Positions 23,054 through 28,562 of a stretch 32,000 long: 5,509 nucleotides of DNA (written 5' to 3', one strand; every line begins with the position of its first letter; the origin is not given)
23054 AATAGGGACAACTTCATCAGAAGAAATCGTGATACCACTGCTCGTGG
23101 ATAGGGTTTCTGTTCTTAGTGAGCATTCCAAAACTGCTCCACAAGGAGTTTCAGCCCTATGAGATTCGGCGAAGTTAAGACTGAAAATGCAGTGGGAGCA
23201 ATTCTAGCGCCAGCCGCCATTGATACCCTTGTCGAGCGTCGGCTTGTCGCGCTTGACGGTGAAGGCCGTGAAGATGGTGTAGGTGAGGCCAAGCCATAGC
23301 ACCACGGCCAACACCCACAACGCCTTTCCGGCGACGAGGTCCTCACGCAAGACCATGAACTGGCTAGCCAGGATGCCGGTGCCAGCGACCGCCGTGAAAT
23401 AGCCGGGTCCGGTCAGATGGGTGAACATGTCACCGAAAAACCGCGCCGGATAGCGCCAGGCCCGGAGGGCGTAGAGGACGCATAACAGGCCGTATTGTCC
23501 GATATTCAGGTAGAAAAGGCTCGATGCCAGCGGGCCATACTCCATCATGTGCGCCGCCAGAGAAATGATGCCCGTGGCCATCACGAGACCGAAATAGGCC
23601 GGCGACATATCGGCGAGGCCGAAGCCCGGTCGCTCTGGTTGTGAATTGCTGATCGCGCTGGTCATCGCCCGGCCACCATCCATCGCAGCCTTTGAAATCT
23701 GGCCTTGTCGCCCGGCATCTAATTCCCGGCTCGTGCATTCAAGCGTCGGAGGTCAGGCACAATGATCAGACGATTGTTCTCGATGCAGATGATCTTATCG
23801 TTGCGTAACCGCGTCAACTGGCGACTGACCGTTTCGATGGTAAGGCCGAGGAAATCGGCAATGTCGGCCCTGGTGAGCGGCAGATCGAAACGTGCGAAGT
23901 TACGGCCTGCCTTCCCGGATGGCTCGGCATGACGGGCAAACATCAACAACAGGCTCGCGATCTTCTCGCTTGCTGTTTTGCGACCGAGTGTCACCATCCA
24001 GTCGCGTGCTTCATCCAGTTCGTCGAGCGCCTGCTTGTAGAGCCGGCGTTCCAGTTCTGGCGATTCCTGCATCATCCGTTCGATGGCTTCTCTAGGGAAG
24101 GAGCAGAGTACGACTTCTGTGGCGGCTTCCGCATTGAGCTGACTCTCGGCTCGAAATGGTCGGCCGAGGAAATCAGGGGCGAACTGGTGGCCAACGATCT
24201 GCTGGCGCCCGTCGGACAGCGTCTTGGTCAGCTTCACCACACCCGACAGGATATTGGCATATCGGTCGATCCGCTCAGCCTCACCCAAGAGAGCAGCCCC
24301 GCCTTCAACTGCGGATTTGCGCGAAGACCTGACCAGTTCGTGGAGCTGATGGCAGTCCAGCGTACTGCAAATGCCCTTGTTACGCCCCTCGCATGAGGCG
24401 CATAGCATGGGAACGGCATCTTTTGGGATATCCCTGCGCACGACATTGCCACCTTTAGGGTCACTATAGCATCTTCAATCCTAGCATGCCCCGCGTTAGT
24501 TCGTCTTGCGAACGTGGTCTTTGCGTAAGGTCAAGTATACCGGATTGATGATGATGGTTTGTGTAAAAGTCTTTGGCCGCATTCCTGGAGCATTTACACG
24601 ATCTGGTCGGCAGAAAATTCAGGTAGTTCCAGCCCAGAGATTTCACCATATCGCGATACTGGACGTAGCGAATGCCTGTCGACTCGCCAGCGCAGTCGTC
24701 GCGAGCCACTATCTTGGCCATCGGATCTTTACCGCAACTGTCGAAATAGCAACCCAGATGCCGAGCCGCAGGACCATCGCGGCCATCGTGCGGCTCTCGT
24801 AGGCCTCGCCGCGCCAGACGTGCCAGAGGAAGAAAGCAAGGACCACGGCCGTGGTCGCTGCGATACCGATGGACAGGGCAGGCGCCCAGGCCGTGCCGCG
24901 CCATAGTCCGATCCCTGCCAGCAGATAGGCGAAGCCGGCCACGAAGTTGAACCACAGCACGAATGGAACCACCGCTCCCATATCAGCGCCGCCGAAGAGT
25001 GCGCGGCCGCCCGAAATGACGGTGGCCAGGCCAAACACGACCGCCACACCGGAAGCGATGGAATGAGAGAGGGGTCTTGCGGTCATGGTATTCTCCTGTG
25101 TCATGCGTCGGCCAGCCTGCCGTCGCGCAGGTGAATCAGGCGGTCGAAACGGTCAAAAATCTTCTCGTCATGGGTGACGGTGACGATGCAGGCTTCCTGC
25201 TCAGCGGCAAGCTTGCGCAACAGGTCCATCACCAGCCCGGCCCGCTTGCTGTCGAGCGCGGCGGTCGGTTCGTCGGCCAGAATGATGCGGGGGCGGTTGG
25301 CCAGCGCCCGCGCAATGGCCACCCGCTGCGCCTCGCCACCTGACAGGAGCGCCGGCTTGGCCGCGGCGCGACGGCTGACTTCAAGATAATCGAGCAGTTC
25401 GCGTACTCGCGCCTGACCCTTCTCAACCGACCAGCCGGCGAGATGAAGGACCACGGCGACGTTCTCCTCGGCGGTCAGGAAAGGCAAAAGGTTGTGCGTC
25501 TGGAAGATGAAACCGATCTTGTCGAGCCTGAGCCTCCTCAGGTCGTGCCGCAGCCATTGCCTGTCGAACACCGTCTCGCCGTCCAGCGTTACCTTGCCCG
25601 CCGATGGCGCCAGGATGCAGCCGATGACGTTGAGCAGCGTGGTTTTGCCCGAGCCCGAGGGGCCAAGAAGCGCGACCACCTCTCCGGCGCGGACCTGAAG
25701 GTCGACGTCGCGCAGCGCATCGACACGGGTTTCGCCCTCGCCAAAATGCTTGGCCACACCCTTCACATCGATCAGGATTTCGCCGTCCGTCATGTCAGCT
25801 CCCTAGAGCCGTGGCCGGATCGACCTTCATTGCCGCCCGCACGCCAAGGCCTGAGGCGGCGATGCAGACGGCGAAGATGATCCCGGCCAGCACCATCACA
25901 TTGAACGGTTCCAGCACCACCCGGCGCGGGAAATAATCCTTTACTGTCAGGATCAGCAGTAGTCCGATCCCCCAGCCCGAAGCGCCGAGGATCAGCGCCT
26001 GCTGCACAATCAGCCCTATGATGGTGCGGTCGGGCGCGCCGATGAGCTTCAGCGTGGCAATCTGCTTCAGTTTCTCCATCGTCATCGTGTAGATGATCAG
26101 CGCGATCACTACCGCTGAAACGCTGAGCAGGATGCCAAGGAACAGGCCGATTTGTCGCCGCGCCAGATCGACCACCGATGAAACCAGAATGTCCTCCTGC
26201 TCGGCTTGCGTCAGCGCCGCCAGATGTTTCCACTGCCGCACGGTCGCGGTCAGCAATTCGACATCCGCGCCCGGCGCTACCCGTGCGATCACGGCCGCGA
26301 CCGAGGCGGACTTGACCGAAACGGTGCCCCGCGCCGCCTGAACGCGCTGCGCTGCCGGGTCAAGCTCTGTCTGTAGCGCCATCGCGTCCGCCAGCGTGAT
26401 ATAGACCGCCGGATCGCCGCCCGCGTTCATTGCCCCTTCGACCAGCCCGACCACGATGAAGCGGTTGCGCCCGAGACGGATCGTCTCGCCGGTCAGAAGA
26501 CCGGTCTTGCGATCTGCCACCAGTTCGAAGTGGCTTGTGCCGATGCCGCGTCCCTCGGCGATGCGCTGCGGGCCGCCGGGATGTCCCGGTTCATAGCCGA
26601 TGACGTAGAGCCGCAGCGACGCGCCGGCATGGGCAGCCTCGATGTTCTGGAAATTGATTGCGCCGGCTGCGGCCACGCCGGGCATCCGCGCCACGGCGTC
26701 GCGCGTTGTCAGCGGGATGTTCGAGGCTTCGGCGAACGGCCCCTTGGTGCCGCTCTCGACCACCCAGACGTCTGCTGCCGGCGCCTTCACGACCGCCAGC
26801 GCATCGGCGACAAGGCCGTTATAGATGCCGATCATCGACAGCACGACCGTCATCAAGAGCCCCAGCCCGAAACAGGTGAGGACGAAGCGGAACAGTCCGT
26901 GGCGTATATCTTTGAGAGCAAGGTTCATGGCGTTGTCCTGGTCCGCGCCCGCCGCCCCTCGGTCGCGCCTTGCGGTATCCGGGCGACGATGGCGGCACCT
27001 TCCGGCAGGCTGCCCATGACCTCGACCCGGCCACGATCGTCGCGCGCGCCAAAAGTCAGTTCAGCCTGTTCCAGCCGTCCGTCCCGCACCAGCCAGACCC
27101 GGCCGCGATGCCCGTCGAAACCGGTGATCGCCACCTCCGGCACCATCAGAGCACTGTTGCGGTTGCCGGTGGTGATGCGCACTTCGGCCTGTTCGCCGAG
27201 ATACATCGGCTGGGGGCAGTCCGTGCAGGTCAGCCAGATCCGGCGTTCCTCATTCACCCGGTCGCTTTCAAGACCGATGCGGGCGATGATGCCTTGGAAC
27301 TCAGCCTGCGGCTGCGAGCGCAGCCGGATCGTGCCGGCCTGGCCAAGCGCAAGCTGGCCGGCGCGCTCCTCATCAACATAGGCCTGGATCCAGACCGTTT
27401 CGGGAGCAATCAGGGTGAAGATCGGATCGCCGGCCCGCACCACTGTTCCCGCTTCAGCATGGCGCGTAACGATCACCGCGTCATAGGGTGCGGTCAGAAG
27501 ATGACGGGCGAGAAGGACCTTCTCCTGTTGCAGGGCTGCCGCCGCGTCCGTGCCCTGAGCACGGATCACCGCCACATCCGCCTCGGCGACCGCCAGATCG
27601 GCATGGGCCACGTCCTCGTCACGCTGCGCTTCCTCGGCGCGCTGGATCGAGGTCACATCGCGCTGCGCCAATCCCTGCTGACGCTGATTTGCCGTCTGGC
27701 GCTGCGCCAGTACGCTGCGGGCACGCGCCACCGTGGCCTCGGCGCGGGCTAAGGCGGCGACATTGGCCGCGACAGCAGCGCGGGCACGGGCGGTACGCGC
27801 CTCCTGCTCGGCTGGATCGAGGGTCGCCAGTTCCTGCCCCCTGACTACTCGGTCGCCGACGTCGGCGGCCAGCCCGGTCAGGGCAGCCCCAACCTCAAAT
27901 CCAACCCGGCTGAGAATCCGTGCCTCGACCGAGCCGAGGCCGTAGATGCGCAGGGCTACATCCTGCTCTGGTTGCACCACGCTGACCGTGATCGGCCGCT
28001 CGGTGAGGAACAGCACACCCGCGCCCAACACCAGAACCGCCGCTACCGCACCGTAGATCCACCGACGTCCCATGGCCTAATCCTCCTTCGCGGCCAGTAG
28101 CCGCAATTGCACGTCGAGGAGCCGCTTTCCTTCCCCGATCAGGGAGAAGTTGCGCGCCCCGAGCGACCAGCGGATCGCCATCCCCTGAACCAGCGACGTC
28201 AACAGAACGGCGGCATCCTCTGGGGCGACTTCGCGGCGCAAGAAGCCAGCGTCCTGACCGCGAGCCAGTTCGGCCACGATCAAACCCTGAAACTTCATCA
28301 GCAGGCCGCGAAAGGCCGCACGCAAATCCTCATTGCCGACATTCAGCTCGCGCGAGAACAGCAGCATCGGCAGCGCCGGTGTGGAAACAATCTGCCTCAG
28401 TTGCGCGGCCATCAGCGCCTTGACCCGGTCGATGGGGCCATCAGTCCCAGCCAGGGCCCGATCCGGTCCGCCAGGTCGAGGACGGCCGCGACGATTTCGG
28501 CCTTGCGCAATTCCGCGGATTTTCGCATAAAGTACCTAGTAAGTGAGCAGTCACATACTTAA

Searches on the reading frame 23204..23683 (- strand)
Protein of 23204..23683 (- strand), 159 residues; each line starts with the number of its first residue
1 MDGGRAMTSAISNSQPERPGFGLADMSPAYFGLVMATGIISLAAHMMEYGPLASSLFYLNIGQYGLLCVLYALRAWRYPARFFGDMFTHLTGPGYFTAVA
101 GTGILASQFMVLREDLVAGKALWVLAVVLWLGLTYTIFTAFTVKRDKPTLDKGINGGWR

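Call 5: search_protein_families(library=pfam, proteins=[window:23204-23683:-])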
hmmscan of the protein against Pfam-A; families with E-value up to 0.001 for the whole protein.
window:23204-23683:- (159 aa): 1 family
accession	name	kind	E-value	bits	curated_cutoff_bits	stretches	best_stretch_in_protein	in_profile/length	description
PF03595.22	SLAC1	-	3e-15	56.6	27.9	1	26-144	2-122/331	Voltage-dependent anion channel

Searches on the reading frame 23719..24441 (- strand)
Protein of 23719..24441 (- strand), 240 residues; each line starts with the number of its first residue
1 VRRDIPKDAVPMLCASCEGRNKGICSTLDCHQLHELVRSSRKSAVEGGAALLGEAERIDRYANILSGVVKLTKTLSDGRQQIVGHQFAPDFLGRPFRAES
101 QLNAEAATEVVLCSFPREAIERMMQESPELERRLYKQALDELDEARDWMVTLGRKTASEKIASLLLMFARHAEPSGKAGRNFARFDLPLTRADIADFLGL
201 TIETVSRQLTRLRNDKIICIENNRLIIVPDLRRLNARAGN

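Call 5: search_protein_families(library=pfam, proteins=[window:23719-24441:-])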
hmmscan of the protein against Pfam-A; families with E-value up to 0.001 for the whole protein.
window:23719-24441:- (240 aa): 3 families
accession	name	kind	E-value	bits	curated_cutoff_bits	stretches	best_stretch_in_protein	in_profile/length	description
PF13545.12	HTH_Crp_2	-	6e-18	65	27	1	159-236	1-69/70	Crp-like helix-turn-helix domain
PF00325.26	Crp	-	1.3e-13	50.9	21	1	187-218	1-32/32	Bacterial regulatory proteins, crp family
PF00027.35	cNMP_binding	-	6.2e-10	39.4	27.5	1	46-126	5-88/89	Cyclic nucleotide-binding domain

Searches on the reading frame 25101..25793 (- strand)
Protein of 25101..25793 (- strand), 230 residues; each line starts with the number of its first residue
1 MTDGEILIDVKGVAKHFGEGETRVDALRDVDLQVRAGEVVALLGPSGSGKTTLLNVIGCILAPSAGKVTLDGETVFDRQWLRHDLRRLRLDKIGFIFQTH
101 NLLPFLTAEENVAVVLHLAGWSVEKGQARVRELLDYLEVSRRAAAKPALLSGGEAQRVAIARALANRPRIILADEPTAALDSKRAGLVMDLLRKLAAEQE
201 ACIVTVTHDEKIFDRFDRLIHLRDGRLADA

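Call 5: search_protein_families(library=pfam, proteins=[window:25101-25793:-])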
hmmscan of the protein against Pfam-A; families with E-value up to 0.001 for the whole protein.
window:25101-25793:- (230 aa): 5 families
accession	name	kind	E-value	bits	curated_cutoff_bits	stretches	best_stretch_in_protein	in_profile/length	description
PF00005.33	ABC_tran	-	8.4e-34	117.6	25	1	27-178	1-137/137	ABC transporter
PF02463.25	SMC_N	-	4.8e-08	33.1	40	1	38-222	25-211/220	RecF/RecN/SMC N terminal domain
PF13304.12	AAA_21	-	3e-05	24.7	27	0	40-87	2-51/304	AAA domain, putative AbiEii toxin, Type IV TA system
PF13555.12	AAA_29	-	7e-05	22.9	27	1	31-65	16-50/61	P-loop containing region of AAA domain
PF25199.1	nSTAND_NTPase5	-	0.00052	20.3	34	0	32-66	36-71/145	Novel STAND NTPase 5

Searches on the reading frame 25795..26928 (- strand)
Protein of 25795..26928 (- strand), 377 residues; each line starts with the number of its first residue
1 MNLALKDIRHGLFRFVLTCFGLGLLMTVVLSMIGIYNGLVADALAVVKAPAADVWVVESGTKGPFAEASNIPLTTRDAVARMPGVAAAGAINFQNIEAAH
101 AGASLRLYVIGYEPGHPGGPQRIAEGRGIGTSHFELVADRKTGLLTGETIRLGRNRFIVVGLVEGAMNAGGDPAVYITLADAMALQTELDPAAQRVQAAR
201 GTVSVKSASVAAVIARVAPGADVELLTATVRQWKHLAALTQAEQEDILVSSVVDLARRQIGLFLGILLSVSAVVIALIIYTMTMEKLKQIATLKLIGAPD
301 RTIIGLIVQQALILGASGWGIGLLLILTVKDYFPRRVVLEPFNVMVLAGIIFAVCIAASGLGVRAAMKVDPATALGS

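Call 5: search_protein_families(library=pfam, proteins=[window:25795-26928:-])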
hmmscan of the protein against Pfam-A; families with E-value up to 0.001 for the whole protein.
window:25795-26928:- (377 aa): 2 families
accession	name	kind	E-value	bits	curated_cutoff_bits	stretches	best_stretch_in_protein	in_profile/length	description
PF02687.27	FtsX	-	3.1e-12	47.1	25.5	1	262-371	2-120/120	FtsX-like permease C-terminal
PF12704.14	MacB_PCD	-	2.1e-11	44.9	27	1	16-232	2-206/207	MacB-like periplasmic core domain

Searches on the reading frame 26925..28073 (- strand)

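Call 5: search_protein_families(library=pfam, proteins=[window:26925-28073:-])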
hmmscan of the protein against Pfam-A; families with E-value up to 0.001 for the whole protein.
window:26925-28073:- (382 aa): 2 families
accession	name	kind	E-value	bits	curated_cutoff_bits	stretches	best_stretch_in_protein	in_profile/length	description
PF13437.12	HlyD_3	-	2.1e-16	61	22.2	1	193-273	2-83/106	HlyD family secretion protein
PF16576.10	HlyD_D23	-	1.5e-13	51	30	1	42-267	7-185/214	Barrel-sandwich domain of CusB or HlyD membrane-fusion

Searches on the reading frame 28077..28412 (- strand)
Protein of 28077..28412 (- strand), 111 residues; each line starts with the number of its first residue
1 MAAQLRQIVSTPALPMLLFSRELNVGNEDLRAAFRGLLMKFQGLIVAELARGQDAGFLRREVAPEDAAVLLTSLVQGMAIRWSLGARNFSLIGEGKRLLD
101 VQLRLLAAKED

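Call 5: search_protein_families(library=pfam, proteins=[window:28077-28412:-])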
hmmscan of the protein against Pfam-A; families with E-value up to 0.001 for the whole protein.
window:28077-28412:- (111 aa): 3 families
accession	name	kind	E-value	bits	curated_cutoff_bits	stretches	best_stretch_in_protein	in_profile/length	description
PF13977.11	TetR_C_6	-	1.1e-06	29.3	27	1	27-90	36-98/115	BetI-type transcriptional repressor, C-terminal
PF16925.10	TetR_C_13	-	0.00011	23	27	1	20-83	31-94/109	Tetracyclin repressor-like, C-terminal domain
PF08361.16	TetR_C_2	-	0.00072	20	22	1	35-106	48-119/121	MAATS-type transcriptional repressor, C-terminal region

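Call 64: search_protein_families(library=pfam, proteins=[window:28077-28412:-], max_evalue=0.001)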
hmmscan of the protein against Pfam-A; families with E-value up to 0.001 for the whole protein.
window:28077-28412:- (111 aa): 3 families
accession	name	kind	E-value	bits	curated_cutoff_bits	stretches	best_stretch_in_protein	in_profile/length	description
PF13977.11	TetR_C_6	-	1.1e-06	29.3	27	1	27-90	36-98/115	BetI-type transcriptional repressor, C-terminal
PF16925.10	TetR_C_13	-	0.00011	23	27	1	20-83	31-94/109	Tetracyclin repressor-like, C-terminal domain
PF08361.16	TetR_C_2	-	0.00072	20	22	1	35-106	48-119/121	MAATS-type transcriptional repressor, C-terminal region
